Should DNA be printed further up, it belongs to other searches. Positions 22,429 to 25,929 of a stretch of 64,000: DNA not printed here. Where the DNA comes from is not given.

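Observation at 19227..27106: Candidate uncharacterised defence operon: XRE controller, extended Type III-like Mod, Res-like helicase-nuclease, DUF3800-wHTH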

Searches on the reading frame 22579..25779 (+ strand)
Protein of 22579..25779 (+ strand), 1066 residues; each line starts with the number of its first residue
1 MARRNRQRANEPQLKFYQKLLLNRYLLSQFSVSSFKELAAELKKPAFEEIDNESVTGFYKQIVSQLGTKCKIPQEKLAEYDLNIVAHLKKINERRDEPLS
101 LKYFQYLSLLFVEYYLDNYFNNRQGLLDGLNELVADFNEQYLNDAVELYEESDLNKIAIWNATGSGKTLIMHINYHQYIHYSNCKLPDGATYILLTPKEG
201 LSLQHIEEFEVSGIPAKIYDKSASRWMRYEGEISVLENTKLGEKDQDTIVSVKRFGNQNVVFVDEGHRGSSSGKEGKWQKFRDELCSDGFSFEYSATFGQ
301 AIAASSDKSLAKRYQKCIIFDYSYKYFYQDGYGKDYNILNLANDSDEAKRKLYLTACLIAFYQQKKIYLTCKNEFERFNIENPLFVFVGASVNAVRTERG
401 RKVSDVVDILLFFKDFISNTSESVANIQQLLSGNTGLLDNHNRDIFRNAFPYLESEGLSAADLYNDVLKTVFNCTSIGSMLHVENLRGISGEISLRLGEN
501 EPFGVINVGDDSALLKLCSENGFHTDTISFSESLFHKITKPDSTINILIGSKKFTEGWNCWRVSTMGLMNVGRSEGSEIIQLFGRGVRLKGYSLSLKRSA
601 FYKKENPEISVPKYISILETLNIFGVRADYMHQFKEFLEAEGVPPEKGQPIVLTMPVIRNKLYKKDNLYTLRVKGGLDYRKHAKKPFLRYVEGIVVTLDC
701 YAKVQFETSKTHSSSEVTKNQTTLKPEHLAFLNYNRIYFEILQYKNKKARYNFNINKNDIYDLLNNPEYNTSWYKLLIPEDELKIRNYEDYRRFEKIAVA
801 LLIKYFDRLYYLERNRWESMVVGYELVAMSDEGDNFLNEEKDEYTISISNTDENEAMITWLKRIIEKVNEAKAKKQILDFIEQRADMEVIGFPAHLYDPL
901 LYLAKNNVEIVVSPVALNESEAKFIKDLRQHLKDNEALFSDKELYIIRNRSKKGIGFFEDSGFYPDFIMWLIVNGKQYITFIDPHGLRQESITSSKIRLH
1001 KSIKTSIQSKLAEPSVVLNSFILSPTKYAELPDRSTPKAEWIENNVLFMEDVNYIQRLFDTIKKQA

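Call 3: search_protein_families(library=pfam, proteins=[window:22579-25779:+], max_evalue=0.01)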
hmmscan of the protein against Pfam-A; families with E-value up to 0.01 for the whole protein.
window:22579-25779:+ (1066 aa): 3 families
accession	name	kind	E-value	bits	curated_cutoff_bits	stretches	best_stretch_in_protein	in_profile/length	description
PF04851.21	ResIII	-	1.1e-08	35.6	22.5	1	142-298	12-162/164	Type III restriction enzyme, res subunit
PF00270.35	DEAD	-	3.4e-07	30.6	26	1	159-299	19-161/167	DEAD/DEAH box helicase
PF18766.7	SWI2_SNF2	-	4.5e-07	30.2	26.7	1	144-281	8-142/221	SWI2/SNF2 ATPase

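Call 4: search_protein_families(library=padloc, proteins=[window:22579-25779:+], max_evalue=0.01)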
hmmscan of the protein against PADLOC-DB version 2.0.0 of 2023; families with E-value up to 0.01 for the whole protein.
window:22579-25779:+ (1066 aa): 1 family
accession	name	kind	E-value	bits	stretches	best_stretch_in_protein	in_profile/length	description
PDLC03654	REase_III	-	5e-204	678.2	2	312-1059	376-1124/1154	Type III restriction enzyme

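Call 5: search_protein_families(library=ncbifam, proteins=[window:22579-25779:+], max_evalue=0.01)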
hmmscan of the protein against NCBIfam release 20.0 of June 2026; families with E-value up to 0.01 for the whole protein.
window:22579-25779:+ (1066 aa): 0 families

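Call 13: search_solved_structures(query=window:22579-25779:+, max_evalue=0.01)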
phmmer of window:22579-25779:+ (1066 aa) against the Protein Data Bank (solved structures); distinct sequences matched with E-value up to 0.01: 0.

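Call 28: find_homologous_proteins(query=window:22579-25779:+, max_evalue=1e-10)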
Query window:22579-25779:+ (1066 aa): 6516 proteins with E <= 1e-10 among 8000 candidates; the best 120 are listed.
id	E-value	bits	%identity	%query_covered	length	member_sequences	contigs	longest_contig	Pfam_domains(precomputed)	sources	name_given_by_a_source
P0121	0.0e+0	2399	99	100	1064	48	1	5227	PF00270.36,PF18766.8,PF04851.22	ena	-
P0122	0.0e+0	2178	89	100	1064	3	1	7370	PF00270.36,PF18766.8,PF04851.22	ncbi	-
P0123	0.0e+0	2093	89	96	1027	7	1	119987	PF00270.36,PF18766.8,PF04851.22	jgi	jgi:hypothetical protein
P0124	0.0e+0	2046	83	100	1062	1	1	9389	PF00270.36,PF04851.22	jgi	-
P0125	0.0e+0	1954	78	100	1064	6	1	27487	PF00270.36,PF18766.8,PF04851.22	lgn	-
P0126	0.0e+0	1775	72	100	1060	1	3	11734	PF00270.36,PF18766.8,PF04851.22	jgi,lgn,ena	-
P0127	0.0e+0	1769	72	99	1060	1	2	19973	PF04851.22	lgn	-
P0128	0.0e+0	1764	72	99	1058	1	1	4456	PF04851.22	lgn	-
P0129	0.0e+0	1757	71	100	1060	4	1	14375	PF18766.8,PF04851.22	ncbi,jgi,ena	jgi:hypothetical protein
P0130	0.0e+0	1746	71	100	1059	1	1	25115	PF04851.22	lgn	-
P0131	0.0e+0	1744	71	100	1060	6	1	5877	PF00270.36,PF04851.22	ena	-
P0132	0.0e+0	1741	71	100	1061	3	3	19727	PF18766.8,PF04851.22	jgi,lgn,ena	jgi:hypothetical protein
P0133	0.0e+0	1741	71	100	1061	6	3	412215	PF18766.8,PF04851.22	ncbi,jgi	ncbi:MAG: DEAD/DEAH box helicase family protein [Oscillospiraceae bacterium]|jgi:hypothetical protei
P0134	0.0e+0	1740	71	100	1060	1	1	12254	PF18766.8,PF04851.22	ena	-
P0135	0.0e+0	1738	70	100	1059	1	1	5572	PF04851.22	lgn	-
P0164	0.0e+0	1646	68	99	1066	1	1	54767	PF00270.36,PF04851.22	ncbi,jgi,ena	ncbi:MAG: DEAD/DEAH box helicase family protein [Candidatus Cloacimonadia bacterium]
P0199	0.0e+0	1390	59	100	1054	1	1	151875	PF18766.8,PF04851.22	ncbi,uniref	ncbi:DEAD/DEAH box helicase family protein [Pelotomaculum propionicicum]|uniref:DEAD/DEAH box helica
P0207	0.0e+0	1343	56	100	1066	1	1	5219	PF18766.8,PF04851.22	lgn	-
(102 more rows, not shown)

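Call 29: find_encoding_contigs(protein=P0133, flank=8000, max_places=3)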
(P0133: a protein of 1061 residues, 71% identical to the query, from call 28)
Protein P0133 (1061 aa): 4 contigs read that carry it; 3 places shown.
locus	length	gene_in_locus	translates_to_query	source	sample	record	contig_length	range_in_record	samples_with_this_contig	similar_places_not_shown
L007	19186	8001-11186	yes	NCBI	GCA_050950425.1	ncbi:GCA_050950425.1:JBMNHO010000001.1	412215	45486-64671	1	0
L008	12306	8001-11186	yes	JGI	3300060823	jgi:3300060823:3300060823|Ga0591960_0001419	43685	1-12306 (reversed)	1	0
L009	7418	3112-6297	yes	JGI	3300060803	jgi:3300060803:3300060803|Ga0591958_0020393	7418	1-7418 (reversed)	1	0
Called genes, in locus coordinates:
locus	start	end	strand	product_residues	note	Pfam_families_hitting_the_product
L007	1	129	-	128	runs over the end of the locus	-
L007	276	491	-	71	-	-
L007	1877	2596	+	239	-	PF13560:HTH_31 (weak), PF01381:HTH_3, PF00717:Peptidase_S24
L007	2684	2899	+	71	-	PF01726:LexA_DNA_bind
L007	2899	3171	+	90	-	-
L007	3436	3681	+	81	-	PF13443:HTH_26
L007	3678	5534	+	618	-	PF01555:N6_N4_Mtase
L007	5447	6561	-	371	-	PF01527:HTH_Tnp_1, PF13384:HTH_23 (faint), PF13518:HTH_28 (faint), PF13276:HTH_21, PF00665:rve, PF13683:rve_3, PF13333:rve_2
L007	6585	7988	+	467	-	PF01555:N6_N4_Mtase (weak)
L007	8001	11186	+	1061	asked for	PF04851:ResIII, PF18766:SWI2_SNF2 (weak)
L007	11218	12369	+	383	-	-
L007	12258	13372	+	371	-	PF01527:HTH_Tnp_1, PF13384:HTH_23 (faint), PF13518:HTH_28 (faint), PF13276:HTH_21, PF00665:rve, PF13683:rve_3, PF13333:rve_2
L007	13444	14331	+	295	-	-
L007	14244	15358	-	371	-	PF01527:HTH_Tnp_1, PF13384:HTH_23 (faint), PF13518:HTH_28 (faint), PF13276:HTH_21, PF00665:rve, PF13683:rve_3, PF13333:rve_2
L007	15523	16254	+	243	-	PF13304:AAA_21 (weak)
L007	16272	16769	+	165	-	-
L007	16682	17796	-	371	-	PF01527:HTH_Tnp_1, PF13384:HTH_23 (faint), PF13518:HTH_28 (faint), PF13276:HTH_21, PF00665:rve, PF13683:rve_3, PF13333:rve_2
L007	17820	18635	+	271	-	PF18145:SAVED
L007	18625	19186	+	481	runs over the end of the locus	PF18144:SMODS, PF21654:DncV-like_NTFase, PF18134:AGS_C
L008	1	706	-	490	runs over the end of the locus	PF00176:SNF2-rel_dom, PF04851:ResIII, PF00271:Helicase_C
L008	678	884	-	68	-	-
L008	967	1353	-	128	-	-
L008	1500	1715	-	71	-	-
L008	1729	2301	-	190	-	PF11799:IMS_C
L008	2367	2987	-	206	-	PF00817:IMS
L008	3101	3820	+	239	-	PF13560:HTH_31 (weak), PF01381:HTH_3, PF00717:Peptidase_S24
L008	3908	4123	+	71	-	PF01726:LexA_DNA_bind, PF13730:HTH_36 (weak)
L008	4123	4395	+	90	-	-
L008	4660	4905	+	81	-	PF13443:HTH_26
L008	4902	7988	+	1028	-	PF01555:N6_N4_Mtase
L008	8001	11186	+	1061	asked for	PF04851:ResIII, PF18766:SWI2_SNF2 (weak)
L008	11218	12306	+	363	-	?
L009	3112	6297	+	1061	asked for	PF04851:ResIII, PF18766:SWI2_SNF2 (weak)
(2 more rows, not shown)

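Call 30: find_encoding_contigs(protein=P0199, flank=8000, max_places=2)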
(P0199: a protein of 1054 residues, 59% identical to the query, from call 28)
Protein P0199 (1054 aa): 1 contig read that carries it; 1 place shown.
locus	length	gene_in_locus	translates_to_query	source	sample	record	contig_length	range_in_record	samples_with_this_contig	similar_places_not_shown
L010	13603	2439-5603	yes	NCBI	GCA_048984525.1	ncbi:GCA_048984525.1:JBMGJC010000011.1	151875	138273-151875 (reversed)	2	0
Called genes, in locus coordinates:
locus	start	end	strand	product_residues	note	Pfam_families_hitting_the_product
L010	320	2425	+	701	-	PF01555:N6_N4_Mtase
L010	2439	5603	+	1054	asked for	PF04851:ResIII, PF18766:SWI2_SNF2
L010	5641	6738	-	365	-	PF08808:RES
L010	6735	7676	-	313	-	-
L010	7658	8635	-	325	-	PF26915:Phage_P4_cII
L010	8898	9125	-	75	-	-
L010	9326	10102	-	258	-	-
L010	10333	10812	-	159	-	-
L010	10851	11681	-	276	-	-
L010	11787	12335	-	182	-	PF03167:UDG (weak)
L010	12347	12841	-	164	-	-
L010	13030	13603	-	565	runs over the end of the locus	PF03235:GmrSD_N, PF07510:GmrSD_C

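Call 31: find_encoding_contigs(protein=P0164, flank=8000, max_places=2)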
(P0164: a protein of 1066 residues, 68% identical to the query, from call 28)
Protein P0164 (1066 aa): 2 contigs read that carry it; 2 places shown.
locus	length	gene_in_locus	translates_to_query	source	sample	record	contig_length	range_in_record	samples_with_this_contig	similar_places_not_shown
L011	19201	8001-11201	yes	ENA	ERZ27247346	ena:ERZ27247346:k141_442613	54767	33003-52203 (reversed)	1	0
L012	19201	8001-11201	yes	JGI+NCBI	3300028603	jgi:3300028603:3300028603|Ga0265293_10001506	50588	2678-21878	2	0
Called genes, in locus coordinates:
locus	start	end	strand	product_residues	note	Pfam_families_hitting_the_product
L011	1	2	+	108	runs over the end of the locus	PF09907:HigB_toxin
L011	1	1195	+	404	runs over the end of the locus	PF06114:Peptidase_M78 (weak)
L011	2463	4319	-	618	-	-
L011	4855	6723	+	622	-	PF01555:N6_N4_Mtase (weak)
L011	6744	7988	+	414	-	PF01555:N6_N4_Mtase (weak)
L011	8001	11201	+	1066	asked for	PF04851:ResIII, PF00270:DEAD (weak)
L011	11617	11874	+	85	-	-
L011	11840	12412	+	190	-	-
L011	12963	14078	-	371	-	PF01661:Macro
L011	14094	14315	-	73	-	-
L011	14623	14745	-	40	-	-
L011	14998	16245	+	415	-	PF04326:SLFN_AlbA_2, PF13749:HATPase_c_4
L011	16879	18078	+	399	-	PF00579:tRNA-synt_1b, PF22421:SYY_C-terminal, PF01479:S4 (weak), PF13275:S4_2 (faint)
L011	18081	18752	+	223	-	PF02163:Peptidase_M50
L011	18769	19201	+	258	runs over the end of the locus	PF13489:Methyltransf_23, PF13847:Methyltransf_31, PF08241:Methyltransf_11 (weak), PF08242:Methyltransf_12, PF13649:Methyltransf_25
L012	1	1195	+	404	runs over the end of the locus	PF06114:Peptidase_M78 (weak)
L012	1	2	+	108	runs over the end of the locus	PF09907:HigB_toxin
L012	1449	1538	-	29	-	-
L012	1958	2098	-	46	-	-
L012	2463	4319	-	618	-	-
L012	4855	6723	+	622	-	PF01555:N6_N4_Mtase (weak)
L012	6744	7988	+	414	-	PF01555:N6_N4_Mtase (weak)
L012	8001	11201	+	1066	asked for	PF04851:ResIII, PF00270:DEAD (weak)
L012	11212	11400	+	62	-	-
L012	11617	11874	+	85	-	-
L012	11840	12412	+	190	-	-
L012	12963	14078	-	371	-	PF01661:Macro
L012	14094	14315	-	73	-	-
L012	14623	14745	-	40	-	-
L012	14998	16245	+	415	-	PF04326:SLFN_AlbA_2, PF13749:HATPase_c_4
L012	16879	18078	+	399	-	PF00579:tRNA-synt_1b, PF22421:SYY_C-terminal, PF01479:S4 (weak), PF13275:S4_2 (faint)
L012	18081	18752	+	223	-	PF02163:Peptidase_M50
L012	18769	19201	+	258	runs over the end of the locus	PF13489:Methyltransf_23, PF13847:Methyltransf_31, PF08241:Methyltransf_11 (weak), PF08242:Methyltransf_12, PF13649:Methyltransf_25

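Call 33: search_protein_families(library=pfam, proteins=[L007:11218-12369:+, L011:11617-11874:+, L011:11840-12412:+], max_evalue=1)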
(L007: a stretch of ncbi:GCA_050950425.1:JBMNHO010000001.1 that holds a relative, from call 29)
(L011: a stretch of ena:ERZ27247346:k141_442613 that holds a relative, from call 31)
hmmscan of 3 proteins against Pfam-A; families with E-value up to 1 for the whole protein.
L007:11218-12369:+ (383 aa): 6 families
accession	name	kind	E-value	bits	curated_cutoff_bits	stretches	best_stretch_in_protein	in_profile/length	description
PF13476.12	AAA_23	-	0.0002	22.5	27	1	273-306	11-44/201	AAA domain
PF13175.12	AAA_15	-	0.00051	20.2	32.1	1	272-303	14-45/374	AAA ATPase domain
PF02463.25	SMC_N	-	0.00089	19.2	40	1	276-307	19-50/220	RecF/RecN/SMC N terminal domain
PF13304.12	AAA_21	-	0.037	14.5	27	1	284-310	2-26/304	AAA domain, putative AbiEii toxin, Type IV TA system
PF02811.25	PHP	-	0.051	14.4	26.4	1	25-147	8-117/164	PHP domain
PF23170.1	bHLH_PER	-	0.15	12.2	27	0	290-306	24-40/60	Period circadian protein homolog bHLH-like domain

L011:11617-11874:+ (85 aa): 0 families

L011:11840-12412:+ (190 aa): 1 family
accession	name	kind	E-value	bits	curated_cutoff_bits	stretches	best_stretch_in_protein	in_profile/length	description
PF07896.17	DUF1674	-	0.16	12.8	23.5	1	92-122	17-47/50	Protein of unknown function (DUF1674)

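Call 43: search_solved_structures(query=A3, max_evalue=1, show_alignments=2)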
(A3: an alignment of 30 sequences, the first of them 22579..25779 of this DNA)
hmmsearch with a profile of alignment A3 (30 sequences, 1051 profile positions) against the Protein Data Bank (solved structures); distinct sequences matched with E-value up to 1: 0.

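Call 66: search_dna_similar(query=window:22579-25779:+, collection=plasmids, mode=protein, max_rows=15)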
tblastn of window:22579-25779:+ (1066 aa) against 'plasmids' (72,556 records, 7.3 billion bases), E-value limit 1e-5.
Records with a match: 34; places in all: 35; records where one place covers at least 80% of the query: 25.
Best place of each record, by identity: <60% 34.
By first word of the organism name: Klebsiella 11; Enterococcus 5; Priestia 2; Escherichia 2; Athalassotoga 2; Hymenobacter 1; Natronosalvus 1; Blastomonas 1; Raoultella 1; Citrobacter 1; and 7 more.
By predicted mobility (MOB-suite, as given by PLSDB): non-mobilizable 17; conjugative 14; mobilizable 3.
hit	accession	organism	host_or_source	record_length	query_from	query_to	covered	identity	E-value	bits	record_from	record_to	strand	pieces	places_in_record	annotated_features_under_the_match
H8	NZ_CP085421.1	Priestia megaterium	single cell,soil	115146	14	1065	99%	45.3%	0e+0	902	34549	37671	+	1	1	DEAD/DEAH box helicase family protein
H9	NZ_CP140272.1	Priestia megaterium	Single cell,ginseng rhizosphere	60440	14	1065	99%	45.2%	0e+0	904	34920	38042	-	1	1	DEAD/DEAH box helicase family protein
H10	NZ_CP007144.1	Hymenobacter swuensis DY53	-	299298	3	1062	99%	39.8%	0e+0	741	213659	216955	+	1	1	DEAD/DEAH box helicase family protein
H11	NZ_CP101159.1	Natronosalvus amylolyticus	cell culture,sediment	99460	4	1063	99%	38.6%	0e+0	687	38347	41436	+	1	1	DEAD/DEAH box helicase family protein | DNA methyltransferase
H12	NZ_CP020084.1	Blastomonas fulva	Cell culture,microcystis culture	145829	8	1062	99%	38.5%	0e+0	680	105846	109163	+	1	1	DEAD/DEAH box helicase family protein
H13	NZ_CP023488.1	Klebsiella pneumoniae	Homo sapiens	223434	8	1062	99%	36.4%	0e+0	644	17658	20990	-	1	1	DEAD/DEAH box helicase family protein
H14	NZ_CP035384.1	Klebsiella pneumoniae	cell culture,blood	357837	8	1062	99%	36.4%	0e+0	644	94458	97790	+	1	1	DEAD/DEAH box helicase family protein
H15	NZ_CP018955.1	Escherichia coli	Homo sapiens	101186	8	1062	99%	36.4%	0e+0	644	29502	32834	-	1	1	DEAD/DEAH box helicase family protein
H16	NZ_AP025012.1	Raoultella ornithinolytica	-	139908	8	1062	99%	36.4%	0e+0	644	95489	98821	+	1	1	DEAD/DEAH box helicase family protein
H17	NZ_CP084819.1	Klebsiella quasipneumoniae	Homo sapiens,Whole organism,blood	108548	8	1062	99%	36.4%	0e+0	644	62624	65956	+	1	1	DEAD/DEAH box helicase family protein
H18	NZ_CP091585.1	Klebsiella pneumoniae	Homo sapiens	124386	8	1062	99%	36.4%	0e+0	644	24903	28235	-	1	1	DEAD/DEAH box helicase family protein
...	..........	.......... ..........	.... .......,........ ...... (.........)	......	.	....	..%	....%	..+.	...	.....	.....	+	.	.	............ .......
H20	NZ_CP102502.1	Citrobacter youngae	Homo sapiens,Blood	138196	8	1062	99%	36.4%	0e+0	644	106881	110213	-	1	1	DEAD/DEAH box helicase family protein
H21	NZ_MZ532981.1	Klebsiella oxytoca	-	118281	8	1062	99%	36.4%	0e+0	644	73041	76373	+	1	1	DEAD/DEAH box helicase family protein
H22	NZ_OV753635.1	Klebsiella quasipneumoniae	-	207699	8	1062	99%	36.4%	0e+0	644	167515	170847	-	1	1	DEAD/DEAH box helicase family protein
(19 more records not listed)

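Call 67: get_annotated_region(hit=H15, flank=6000)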
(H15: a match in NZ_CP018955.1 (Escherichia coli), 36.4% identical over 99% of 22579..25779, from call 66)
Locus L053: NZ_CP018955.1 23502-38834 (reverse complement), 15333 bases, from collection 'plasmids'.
description: Escherichia coli strain Ecol_316 plasmid pEC316_2, complete sequence
organism: Escherichia coli (NCBI taxid 562)
taxonomy: Bacteria; Pseudomonadota; Gammaproteobacteria; Enterobacterales; Enterobacteriaceae; Escherichia; Escherichia coli
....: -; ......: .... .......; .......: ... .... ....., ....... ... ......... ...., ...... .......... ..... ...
typing (MOB-suite, as given by PLSDB): conjugative; replicon IncFIB,IncFII; relaxase MOBF,MOBF; mating-pair formation MPF_F
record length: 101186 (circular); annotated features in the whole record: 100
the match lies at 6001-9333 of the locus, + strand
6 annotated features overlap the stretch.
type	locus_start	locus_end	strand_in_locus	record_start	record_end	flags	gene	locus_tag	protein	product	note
CDS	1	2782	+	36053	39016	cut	-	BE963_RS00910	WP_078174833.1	SNF2-related protein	-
CDS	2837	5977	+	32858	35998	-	-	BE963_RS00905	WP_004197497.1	DNA methyltransferase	-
CDS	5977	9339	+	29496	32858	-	-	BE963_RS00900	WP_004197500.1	DEAD/DEAH box helicase family protein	-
CDS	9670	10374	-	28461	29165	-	-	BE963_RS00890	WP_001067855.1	IS6-like element IS26 family transposase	GO:0006313 - DNA transposition [Evidence IEA]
CDS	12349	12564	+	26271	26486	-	-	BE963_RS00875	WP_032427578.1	hypothetical protein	-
CDS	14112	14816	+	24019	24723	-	-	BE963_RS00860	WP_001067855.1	IS6-like element IS26 family transposase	GO:0006313 - DNA transposition [Evidence IEA]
